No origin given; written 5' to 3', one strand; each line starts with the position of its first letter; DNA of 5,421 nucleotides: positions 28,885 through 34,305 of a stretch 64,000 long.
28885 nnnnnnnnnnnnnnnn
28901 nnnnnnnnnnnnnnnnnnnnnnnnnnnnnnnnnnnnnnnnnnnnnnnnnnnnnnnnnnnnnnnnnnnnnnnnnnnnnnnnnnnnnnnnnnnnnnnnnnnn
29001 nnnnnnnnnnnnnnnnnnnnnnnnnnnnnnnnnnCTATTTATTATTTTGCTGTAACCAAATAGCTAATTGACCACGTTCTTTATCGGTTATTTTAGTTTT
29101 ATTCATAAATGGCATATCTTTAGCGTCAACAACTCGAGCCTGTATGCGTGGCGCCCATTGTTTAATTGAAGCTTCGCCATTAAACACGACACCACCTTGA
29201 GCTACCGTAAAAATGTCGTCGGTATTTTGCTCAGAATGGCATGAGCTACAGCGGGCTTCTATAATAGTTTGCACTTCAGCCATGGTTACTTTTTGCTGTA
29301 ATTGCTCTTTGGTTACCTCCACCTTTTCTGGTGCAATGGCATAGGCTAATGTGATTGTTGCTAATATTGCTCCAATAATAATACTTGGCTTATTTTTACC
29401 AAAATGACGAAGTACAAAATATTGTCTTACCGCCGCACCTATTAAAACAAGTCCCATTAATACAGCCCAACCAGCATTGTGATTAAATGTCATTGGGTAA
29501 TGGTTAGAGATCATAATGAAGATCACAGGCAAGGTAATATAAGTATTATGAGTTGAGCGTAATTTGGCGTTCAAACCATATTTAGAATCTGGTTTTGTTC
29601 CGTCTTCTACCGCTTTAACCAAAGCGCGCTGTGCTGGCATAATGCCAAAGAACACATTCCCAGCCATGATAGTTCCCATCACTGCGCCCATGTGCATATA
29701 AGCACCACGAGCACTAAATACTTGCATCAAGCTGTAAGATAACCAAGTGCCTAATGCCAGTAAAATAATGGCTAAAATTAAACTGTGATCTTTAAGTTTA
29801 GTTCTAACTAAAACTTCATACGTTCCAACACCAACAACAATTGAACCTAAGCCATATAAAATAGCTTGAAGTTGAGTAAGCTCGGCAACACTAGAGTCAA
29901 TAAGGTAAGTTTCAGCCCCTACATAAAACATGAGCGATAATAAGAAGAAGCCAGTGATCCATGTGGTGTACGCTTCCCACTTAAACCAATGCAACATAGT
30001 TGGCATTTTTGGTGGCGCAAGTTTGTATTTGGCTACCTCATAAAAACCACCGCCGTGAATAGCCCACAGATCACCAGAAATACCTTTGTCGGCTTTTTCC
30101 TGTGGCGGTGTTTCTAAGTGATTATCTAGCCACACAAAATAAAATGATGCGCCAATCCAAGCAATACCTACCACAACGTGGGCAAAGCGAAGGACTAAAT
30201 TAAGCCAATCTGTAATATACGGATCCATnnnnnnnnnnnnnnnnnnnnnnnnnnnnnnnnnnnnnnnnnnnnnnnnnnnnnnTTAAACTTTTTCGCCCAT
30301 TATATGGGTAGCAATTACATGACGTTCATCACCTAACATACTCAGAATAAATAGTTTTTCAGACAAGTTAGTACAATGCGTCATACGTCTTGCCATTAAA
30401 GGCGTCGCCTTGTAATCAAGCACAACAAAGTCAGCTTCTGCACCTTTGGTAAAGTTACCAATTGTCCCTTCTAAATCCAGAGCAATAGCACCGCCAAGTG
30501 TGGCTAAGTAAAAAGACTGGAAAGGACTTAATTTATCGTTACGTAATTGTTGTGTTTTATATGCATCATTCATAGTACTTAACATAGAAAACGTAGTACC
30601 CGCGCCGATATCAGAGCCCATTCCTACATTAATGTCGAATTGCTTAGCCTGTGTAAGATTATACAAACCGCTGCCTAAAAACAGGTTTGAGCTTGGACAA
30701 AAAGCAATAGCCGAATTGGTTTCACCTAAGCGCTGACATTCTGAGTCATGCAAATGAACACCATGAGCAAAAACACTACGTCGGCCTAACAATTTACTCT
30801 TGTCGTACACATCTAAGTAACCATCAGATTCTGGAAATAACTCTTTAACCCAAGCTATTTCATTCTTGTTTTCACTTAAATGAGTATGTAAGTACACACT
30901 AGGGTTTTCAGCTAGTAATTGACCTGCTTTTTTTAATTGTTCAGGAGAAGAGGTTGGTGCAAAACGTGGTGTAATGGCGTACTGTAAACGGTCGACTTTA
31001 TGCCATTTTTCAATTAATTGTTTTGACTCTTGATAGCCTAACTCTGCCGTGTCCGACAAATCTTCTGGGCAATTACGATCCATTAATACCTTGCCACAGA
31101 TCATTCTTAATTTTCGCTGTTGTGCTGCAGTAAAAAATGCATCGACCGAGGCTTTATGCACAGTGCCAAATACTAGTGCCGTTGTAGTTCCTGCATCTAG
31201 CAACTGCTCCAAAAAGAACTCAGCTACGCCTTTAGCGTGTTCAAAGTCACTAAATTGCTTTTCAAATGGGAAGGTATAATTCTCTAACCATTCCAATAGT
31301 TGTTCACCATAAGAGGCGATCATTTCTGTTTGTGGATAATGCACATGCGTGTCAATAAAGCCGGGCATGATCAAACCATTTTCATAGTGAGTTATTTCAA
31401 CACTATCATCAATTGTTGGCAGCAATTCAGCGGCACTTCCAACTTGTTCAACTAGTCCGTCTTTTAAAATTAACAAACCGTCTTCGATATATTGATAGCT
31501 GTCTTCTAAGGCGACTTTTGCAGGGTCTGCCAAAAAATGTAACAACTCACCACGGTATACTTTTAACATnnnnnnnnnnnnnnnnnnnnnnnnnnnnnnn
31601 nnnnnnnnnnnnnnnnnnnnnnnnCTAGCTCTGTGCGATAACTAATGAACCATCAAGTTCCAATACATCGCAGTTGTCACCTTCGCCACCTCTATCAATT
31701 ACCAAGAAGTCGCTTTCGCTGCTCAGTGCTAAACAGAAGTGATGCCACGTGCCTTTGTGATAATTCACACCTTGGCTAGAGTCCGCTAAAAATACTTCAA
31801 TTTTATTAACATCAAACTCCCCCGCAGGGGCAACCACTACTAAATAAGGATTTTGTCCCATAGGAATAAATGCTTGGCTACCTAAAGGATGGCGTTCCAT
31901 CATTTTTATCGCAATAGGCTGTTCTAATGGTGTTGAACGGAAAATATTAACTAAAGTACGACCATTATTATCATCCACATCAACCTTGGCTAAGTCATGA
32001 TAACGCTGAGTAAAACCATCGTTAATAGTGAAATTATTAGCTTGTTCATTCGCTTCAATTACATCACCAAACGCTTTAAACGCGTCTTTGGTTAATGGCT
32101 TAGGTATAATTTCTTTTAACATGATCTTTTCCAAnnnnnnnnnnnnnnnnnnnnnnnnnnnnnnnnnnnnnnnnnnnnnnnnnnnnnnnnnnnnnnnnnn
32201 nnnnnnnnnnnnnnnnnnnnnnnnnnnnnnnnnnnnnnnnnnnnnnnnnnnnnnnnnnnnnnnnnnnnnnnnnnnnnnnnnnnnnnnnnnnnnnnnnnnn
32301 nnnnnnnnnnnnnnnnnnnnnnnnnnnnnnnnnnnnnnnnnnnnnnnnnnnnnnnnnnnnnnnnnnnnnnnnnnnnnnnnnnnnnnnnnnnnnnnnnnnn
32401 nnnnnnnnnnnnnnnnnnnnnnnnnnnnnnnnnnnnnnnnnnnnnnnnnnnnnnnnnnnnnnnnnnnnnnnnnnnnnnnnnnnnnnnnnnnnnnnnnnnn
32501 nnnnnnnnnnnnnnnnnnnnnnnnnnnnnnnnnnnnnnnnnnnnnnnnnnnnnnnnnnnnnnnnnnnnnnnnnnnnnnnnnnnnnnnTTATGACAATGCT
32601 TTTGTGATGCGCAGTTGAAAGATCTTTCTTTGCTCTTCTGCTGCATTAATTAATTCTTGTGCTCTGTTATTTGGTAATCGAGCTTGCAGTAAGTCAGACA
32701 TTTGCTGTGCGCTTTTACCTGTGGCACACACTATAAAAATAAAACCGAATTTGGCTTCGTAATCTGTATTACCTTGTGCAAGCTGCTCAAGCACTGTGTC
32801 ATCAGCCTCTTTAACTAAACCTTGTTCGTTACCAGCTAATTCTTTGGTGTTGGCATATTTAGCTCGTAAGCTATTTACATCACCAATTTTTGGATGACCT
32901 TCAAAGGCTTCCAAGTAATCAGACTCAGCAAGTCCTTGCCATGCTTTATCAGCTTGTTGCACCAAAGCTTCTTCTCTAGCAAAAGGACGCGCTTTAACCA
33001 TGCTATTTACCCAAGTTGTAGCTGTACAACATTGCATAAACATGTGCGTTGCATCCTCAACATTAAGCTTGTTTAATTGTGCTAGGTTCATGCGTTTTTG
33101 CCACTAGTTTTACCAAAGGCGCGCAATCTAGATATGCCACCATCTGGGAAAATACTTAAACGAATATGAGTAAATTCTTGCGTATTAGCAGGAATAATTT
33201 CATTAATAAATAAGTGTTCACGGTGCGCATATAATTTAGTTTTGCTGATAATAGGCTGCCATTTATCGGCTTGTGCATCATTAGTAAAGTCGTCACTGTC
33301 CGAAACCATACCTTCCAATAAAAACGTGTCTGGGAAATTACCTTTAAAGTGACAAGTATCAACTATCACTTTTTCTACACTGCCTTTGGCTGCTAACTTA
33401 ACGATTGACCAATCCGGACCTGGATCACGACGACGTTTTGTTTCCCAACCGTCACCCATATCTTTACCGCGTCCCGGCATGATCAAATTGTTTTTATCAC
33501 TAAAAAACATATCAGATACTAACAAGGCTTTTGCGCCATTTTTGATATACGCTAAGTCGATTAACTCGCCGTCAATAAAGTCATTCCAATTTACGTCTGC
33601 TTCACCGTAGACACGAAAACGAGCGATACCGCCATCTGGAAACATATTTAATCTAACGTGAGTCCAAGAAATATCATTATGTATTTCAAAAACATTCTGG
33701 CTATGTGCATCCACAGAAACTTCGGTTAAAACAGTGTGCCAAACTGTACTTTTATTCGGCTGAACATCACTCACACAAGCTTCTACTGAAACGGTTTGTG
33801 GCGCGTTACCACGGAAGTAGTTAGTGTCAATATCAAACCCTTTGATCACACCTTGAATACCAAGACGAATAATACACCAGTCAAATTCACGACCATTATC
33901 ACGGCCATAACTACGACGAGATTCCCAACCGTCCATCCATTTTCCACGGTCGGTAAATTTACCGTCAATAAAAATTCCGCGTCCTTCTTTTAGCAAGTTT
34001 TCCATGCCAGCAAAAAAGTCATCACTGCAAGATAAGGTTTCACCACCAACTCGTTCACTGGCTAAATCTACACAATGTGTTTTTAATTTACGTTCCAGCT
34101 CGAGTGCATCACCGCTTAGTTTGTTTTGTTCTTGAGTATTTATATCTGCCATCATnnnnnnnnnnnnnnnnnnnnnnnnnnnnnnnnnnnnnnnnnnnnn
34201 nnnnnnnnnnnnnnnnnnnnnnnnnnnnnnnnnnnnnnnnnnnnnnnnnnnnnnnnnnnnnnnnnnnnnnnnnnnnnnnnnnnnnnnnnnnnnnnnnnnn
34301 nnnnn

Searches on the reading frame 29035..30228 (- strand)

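Call 59: search_protein_families(library=pfam, proteins=[window:29035-30228:-], max_evalue=0.00001)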
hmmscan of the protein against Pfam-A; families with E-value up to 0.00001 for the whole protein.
window:29035-30228:- (397 aa): 1 family
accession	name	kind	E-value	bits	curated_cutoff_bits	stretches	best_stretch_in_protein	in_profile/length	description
PF06181.16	Urate_ox_N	-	7.3e-123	410.1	26.9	1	4-298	2-294/295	Urate oxidase N-terminal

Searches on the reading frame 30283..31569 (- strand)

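Call 59: search_protein_families(library=pfam, proteins=[window:30283-31569:-], max_evalue=0.00001)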
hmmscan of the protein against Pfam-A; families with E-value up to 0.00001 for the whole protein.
window:30283-31569:- (428 aa): 2 families
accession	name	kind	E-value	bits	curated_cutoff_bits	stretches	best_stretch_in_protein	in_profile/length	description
PF01979.26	Amidohydro_1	-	2.5e-60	205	25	1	67-425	2-342/345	Amidohydrolase family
PF07969.17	Amidohydro_3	-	4.7e-10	40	29.7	1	258-388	302-448/472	Amidohydrolase family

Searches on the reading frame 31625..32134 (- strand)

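Call 80: search_protein_families(library=pfam, proteins=[window:31625-32134:-], max_evalue=0.00001)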
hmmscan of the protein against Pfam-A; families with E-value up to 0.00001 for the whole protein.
window:31625-32134:- (169 aa): 1 family
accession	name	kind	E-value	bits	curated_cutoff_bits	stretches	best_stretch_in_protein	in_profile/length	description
PF04115.18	Ureidogly_lyase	-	2.5e-58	196.8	23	1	8-165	3-160/162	Ureidoglycolate lyase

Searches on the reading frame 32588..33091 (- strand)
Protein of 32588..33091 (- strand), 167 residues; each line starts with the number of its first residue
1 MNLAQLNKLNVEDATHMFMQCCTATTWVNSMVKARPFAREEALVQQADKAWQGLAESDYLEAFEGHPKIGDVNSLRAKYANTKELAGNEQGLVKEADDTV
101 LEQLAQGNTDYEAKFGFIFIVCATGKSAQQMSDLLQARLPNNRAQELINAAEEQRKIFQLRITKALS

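Call 80: search_protein_families(library=pfam, proteins=[window:32588-33091:-], max_evalue=0.00001)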
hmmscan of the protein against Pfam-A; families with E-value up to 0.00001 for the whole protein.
window:32588-33091:- (167 aa): 1 family
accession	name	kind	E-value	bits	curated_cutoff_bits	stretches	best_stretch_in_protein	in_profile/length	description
PF09349.15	OHCU_decarbox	-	1.7e-41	142.8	24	1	7-162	1-154/155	OHCU decarboxylase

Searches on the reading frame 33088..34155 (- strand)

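Call 59: search_protein_families(library=pfam, proteins=[window:33088-34155:-], max_evalue=0.00001)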
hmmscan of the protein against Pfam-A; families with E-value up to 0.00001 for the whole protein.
window:33088-34155:- (355 aa): 1 family
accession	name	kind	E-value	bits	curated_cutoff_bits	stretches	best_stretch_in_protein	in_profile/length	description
PF03561.21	Allantoicase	-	3.1e-98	326.3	27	2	37-186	1-154/155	Allantoicase repeat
